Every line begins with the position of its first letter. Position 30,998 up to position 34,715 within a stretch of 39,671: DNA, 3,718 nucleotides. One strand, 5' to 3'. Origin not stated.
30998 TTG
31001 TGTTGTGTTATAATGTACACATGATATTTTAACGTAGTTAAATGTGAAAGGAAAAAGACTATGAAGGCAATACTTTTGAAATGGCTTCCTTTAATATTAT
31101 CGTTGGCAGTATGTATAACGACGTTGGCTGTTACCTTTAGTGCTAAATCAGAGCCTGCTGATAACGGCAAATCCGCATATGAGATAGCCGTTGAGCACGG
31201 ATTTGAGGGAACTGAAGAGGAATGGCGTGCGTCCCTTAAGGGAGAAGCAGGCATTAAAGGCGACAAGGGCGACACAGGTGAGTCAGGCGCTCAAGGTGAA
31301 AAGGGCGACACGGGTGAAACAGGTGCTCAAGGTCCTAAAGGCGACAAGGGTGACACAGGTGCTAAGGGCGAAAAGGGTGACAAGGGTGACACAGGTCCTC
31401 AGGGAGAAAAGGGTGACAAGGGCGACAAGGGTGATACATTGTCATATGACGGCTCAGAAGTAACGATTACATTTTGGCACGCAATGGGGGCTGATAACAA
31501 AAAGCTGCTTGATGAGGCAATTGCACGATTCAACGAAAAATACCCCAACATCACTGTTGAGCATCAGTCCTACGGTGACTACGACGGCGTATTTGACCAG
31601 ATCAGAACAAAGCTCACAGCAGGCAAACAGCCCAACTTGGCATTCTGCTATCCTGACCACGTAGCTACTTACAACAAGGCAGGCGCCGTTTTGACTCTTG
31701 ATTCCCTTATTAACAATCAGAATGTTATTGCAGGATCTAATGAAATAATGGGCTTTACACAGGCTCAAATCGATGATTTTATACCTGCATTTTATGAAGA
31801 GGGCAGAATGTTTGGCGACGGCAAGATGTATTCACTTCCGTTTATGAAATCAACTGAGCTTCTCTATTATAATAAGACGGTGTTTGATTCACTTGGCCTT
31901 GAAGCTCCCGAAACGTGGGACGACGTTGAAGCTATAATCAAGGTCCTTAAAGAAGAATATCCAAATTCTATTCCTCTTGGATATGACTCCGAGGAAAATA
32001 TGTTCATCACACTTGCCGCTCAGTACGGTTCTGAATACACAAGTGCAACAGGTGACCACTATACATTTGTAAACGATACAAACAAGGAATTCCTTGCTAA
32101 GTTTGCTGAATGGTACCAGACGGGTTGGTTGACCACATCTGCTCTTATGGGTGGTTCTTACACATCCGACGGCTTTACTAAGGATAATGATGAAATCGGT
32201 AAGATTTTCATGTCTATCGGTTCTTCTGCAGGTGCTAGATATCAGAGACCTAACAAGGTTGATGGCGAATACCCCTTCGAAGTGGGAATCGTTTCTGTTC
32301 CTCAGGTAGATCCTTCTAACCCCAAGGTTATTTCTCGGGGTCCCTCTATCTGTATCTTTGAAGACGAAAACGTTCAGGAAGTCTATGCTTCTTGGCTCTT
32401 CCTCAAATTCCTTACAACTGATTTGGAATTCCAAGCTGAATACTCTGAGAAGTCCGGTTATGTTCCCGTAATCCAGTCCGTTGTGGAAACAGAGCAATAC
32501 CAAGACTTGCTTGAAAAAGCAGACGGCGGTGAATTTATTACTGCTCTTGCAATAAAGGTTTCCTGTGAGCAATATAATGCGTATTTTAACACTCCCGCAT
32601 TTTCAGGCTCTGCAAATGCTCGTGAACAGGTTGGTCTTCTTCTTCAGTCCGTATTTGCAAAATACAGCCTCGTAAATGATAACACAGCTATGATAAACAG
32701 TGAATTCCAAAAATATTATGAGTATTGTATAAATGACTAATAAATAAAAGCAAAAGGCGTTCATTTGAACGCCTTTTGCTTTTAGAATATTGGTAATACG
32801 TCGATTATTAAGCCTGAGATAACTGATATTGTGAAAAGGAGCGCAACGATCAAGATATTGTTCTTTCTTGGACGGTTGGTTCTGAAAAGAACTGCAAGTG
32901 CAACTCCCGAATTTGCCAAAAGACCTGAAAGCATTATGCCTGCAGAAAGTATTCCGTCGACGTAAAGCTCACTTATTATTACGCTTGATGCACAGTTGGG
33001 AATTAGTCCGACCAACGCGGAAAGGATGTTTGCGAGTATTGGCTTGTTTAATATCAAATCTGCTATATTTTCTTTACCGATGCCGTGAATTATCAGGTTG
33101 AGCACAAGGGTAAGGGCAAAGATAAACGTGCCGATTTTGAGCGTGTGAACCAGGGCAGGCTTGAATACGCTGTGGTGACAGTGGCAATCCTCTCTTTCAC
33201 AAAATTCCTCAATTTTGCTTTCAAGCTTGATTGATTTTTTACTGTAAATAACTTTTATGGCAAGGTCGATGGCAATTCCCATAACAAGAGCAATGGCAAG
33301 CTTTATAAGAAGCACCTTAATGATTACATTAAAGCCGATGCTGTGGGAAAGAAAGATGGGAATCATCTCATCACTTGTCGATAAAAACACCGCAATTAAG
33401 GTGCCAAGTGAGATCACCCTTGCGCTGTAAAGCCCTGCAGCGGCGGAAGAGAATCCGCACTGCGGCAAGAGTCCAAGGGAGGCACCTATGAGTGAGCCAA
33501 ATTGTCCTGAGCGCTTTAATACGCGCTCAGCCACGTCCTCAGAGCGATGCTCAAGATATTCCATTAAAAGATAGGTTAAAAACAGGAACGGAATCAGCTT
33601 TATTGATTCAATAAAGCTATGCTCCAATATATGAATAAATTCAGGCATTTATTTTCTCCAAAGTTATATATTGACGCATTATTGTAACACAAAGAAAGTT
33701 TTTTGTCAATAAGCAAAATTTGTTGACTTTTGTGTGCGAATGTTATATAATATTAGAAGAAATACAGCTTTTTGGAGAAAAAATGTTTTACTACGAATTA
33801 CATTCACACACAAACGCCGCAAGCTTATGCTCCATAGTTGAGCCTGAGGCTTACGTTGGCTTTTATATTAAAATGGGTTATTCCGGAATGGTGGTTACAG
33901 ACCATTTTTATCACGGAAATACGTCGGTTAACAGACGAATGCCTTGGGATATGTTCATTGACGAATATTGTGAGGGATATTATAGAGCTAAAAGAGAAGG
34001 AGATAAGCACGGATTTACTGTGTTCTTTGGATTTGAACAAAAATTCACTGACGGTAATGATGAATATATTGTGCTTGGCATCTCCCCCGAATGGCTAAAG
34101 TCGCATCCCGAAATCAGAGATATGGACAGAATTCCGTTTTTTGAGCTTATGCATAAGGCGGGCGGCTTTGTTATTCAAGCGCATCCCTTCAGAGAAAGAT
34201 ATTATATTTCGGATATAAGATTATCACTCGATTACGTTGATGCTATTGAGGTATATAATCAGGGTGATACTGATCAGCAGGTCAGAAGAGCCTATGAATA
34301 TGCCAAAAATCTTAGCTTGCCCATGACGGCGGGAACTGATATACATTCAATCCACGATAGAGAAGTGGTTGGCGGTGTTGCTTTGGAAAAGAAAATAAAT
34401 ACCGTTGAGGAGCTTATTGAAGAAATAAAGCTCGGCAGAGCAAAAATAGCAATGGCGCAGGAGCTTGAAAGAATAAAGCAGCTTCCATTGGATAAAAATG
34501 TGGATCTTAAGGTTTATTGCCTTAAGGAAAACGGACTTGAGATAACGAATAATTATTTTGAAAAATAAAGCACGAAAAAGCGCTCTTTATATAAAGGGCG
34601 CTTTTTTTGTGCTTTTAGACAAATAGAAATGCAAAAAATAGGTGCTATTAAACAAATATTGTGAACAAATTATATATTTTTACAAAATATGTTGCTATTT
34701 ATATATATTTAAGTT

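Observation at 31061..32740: Collagen-like (Gly-X-Y)22 stalk inserted between a membrane anchor and an orphan ABC solute-binding domain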

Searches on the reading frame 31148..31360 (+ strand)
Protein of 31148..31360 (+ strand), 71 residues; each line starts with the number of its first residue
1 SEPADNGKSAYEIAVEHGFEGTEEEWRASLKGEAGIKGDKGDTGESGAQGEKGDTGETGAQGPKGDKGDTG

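Call 45: search_solved_structures(query=window:31148-31360:+, max_evalue=10, show_alignments=3)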
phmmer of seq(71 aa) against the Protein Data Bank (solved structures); distinct sequences matched with E-value up to 10: 100 (the best 60 are shown).
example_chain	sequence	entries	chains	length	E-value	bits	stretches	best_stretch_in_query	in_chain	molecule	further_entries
3hqv_A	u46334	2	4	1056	2.4e-36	126.3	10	28-70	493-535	Collagen alpha-1(I) chain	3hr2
3hqv_B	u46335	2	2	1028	1.6e-27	98.3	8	29-71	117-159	Collagen alpha-2(I) chain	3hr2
9han_B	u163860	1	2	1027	1.7e-14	56.9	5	29-71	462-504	Collagen type VI alpha 2 chain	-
9wxp_BL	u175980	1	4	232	5.6e-14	55.3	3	30-71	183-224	Collagen alpha-3(IX) chain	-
9han_A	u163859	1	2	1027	3.3e-13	52.8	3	32-71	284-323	Collagen type VI alpha 1 chain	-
9wxp_BJ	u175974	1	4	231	1.4e-12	50.9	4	32-71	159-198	Collagen alpha-1(IX) chain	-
9wxp_BK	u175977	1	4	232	1.9e-12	50.4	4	32-71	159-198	Collagen type IX alpha 2 chain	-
9wxp_BB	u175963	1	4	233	2.5e-12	50.1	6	32-70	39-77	Collagen type V alpha 2 chain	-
9wxp_CA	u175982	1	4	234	4.9e-12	49.1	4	33-68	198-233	Fibrillar collagen NC1 domain-containing protein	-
9wxp_AB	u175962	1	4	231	7.8e-12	48.5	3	31-69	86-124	Chromaffin granule amine transporter isoform X1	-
9wxp_BC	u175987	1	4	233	1.2e-11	47.9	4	29-71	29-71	Collagen type XI alpha 1 chain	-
9wxp_BA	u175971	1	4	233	1.3e-11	47.8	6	30-71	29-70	Fibrillar collagen NC1 domain-containing protein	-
9wxp_AC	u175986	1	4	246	2.1e-11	47.1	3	32-71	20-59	Collagen type XI alpha 1 chain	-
9wxp_DB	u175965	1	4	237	3.5e-11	46.4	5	31-71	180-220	Collagen alpha-2(V) chain preproprotein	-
9wxp_CB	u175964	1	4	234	4e-11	46.3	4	31-71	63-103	Collagen type V alpha 2 chain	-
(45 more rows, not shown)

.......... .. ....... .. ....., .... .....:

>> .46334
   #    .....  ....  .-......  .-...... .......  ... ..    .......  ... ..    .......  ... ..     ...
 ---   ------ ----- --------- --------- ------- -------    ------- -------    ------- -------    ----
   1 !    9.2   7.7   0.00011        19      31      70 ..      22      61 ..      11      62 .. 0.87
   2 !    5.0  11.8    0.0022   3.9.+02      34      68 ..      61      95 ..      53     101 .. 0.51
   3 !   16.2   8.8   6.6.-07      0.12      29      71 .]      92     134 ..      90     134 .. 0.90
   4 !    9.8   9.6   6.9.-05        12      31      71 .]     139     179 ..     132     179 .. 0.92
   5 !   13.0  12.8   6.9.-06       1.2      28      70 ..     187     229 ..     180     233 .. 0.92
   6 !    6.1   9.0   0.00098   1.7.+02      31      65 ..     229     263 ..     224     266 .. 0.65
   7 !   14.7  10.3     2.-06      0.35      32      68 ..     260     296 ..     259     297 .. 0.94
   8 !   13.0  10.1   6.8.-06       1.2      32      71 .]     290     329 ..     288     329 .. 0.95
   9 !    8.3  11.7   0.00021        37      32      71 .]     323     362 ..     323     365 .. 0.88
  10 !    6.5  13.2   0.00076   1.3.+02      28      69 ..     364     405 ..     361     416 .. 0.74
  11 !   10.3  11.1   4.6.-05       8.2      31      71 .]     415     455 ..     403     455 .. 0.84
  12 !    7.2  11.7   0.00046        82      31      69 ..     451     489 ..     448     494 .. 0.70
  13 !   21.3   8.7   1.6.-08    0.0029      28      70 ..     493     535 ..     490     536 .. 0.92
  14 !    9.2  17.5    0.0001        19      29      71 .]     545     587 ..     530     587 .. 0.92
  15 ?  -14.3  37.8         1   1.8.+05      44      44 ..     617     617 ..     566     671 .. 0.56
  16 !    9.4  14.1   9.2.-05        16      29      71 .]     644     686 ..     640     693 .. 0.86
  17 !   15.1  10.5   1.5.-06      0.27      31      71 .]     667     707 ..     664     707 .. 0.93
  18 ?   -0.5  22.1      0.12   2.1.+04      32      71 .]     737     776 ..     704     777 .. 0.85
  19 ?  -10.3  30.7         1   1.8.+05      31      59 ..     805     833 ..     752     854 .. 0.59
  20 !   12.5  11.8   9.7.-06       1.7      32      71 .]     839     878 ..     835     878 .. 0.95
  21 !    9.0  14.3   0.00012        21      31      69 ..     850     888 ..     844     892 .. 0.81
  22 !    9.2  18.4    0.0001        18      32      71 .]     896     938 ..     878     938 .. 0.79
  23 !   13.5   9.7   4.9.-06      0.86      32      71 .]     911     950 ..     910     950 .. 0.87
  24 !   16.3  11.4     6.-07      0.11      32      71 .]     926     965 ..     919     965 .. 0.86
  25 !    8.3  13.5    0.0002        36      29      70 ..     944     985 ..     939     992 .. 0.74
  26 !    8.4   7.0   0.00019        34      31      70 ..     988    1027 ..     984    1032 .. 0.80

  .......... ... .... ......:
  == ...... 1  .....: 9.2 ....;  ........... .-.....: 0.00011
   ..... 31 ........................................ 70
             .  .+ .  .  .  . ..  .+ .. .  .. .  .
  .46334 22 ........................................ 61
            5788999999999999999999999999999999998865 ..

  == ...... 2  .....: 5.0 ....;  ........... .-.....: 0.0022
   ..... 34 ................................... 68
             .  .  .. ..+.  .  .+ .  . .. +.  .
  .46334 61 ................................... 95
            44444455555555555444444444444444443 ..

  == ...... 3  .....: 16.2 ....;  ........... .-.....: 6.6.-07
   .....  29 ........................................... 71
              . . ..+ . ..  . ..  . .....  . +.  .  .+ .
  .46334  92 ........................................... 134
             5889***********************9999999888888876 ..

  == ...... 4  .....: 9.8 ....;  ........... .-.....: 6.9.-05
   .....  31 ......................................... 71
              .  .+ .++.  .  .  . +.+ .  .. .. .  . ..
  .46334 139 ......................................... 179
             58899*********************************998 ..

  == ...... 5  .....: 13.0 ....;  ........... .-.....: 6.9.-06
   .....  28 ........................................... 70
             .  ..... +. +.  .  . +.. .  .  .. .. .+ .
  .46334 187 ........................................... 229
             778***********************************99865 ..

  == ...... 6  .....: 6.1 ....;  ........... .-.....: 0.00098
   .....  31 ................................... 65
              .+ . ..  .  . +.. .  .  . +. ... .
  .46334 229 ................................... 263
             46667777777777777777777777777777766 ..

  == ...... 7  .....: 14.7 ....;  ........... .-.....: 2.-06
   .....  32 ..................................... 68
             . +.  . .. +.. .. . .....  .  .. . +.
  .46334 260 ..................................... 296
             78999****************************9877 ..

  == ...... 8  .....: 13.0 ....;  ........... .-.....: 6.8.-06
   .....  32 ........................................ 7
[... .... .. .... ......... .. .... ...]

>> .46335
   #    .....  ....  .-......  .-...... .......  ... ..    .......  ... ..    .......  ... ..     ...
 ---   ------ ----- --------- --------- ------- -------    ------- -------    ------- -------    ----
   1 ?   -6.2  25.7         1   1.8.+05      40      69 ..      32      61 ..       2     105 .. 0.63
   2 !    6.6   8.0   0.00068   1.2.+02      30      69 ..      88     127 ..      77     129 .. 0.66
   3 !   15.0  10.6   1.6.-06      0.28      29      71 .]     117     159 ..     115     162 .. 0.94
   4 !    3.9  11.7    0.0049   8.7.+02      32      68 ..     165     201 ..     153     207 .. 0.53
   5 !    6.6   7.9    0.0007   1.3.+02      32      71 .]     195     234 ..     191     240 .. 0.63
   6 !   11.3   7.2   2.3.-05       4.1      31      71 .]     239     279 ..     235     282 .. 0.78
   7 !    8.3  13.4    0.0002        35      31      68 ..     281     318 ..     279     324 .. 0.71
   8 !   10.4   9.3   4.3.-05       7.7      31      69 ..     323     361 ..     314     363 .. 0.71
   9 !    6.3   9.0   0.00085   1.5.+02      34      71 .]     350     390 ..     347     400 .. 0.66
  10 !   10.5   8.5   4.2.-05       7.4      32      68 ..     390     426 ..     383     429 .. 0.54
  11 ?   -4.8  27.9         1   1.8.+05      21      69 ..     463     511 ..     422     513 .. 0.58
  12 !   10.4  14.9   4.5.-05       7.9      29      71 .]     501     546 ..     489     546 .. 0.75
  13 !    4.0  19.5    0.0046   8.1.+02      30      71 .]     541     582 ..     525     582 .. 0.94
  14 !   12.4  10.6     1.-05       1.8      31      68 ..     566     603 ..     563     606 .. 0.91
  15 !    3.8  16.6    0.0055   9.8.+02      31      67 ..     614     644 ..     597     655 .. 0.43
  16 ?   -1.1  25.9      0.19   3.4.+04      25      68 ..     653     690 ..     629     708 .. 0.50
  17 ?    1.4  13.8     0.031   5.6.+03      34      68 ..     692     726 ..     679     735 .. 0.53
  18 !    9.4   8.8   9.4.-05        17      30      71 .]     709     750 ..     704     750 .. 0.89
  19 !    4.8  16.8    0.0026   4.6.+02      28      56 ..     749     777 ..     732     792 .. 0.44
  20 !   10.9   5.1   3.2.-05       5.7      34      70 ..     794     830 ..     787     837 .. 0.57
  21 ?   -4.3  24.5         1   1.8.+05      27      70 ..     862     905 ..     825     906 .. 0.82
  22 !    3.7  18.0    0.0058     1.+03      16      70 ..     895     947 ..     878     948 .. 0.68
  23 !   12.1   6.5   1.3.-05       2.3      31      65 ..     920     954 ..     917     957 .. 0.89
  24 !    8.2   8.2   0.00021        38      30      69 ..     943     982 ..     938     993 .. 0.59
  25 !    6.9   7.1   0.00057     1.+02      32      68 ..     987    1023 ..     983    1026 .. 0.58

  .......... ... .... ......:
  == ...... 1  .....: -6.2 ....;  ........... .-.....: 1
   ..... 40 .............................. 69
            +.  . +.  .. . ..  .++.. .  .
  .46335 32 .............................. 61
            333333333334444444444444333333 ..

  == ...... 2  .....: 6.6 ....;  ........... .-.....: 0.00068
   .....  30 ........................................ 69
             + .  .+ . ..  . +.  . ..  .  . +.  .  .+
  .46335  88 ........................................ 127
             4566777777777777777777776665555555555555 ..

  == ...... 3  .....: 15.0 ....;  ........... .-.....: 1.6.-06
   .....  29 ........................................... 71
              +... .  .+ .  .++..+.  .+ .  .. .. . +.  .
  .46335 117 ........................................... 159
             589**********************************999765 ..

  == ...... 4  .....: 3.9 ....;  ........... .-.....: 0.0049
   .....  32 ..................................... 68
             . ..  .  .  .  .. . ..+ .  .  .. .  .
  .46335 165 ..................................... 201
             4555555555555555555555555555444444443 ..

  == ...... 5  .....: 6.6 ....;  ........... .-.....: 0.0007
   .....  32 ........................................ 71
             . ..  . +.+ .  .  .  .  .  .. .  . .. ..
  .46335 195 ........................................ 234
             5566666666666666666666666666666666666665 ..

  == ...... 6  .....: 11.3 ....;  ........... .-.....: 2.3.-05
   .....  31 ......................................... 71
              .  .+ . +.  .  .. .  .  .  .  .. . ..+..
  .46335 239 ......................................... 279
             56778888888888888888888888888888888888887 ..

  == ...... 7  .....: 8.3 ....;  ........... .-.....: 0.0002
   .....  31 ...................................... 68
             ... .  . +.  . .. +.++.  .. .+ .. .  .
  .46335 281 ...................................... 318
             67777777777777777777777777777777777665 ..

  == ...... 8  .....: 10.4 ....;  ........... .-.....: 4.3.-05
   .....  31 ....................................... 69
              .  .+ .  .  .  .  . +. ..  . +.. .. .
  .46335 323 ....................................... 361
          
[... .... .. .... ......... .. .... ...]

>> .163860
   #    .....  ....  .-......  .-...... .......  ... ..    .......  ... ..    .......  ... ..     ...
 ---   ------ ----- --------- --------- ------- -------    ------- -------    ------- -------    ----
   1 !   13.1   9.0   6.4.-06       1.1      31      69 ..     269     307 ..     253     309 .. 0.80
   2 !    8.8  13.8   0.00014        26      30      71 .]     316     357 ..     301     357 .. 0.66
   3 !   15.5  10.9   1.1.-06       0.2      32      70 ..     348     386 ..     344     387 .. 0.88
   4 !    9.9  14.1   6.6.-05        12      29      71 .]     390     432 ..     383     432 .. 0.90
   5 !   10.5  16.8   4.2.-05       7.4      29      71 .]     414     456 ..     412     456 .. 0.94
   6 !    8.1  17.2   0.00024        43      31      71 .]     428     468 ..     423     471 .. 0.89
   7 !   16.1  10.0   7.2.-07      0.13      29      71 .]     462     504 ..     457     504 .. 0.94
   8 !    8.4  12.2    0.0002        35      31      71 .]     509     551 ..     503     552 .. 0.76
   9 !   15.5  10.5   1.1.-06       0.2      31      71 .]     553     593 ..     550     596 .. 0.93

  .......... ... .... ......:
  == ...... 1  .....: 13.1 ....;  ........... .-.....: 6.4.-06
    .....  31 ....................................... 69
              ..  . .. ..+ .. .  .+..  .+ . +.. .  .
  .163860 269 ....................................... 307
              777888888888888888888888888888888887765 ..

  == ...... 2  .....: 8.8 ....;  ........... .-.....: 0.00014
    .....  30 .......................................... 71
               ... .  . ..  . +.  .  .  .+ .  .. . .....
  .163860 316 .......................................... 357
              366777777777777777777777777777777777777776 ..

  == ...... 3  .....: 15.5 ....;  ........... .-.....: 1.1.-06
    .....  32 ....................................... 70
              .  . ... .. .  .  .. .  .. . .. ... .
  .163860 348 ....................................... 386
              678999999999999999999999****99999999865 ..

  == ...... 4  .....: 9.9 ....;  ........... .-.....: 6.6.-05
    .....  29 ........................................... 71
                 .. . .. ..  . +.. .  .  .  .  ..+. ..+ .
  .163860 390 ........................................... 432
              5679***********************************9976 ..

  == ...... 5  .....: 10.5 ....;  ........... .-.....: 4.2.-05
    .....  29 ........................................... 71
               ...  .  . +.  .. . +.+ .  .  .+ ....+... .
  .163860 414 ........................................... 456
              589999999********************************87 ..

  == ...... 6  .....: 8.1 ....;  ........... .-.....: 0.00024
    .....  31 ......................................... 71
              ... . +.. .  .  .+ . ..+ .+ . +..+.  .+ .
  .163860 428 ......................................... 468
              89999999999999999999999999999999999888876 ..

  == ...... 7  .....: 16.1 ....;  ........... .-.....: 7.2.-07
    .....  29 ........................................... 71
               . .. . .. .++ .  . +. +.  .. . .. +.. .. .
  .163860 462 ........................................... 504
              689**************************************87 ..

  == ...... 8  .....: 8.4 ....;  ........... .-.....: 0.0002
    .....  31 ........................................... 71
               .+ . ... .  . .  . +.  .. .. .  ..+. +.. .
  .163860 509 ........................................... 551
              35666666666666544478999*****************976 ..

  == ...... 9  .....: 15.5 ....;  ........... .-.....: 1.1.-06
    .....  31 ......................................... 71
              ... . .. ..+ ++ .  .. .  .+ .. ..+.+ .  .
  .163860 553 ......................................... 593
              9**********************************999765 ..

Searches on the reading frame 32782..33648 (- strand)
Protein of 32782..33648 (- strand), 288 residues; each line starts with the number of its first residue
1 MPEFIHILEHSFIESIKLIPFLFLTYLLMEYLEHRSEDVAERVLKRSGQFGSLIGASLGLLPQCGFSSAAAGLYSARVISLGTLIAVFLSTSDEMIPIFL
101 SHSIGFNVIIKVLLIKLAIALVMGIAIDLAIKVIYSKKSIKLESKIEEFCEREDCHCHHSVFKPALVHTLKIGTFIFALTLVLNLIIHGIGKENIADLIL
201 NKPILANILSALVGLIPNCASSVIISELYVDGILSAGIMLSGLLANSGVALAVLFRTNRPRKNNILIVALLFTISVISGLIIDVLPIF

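Call 8: search_protein_families(library=pfam, proteins=[window:32782-33648:-], max_evalue=0.001)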
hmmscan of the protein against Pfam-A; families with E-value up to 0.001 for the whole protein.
window:32782-33648:- (288 aa): 1 family
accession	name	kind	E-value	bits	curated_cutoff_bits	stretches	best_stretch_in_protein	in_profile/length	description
PF11449.14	ArsP_2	-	4.6e-20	72.5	32.5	2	171-284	16-128/359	Putative, 10TM heavy-metal exporter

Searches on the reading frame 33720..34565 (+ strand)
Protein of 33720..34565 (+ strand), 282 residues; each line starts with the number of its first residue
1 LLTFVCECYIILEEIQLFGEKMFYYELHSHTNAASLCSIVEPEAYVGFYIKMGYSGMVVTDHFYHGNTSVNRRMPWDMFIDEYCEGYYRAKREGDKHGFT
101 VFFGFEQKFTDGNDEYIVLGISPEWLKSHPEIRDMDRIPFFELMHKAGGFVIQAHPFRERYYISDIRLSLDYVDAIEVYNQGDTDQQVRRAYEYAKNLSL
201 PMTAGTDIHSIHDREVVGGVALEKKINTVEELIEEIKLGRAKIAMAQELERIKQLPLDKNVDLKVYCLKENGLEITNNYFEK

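Call 8: search_protein_families(library=pfam, proteins=[window:33720-34565:+], max_evalue=0.001)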
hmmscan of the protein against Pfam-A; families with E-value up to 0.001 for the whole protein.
window:33720-34565:+ (282 aa): 2 families
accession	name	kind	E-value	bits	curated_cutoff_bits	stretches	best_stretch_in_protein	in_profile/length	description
PF13263.12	PHP_C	-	9.9e-06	25.4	21.3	1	189-240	5-55/56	PHP-associated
PF02811.25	PHP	-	2.5e-05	25.1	26.4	1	26-114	1-70/164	PHP domain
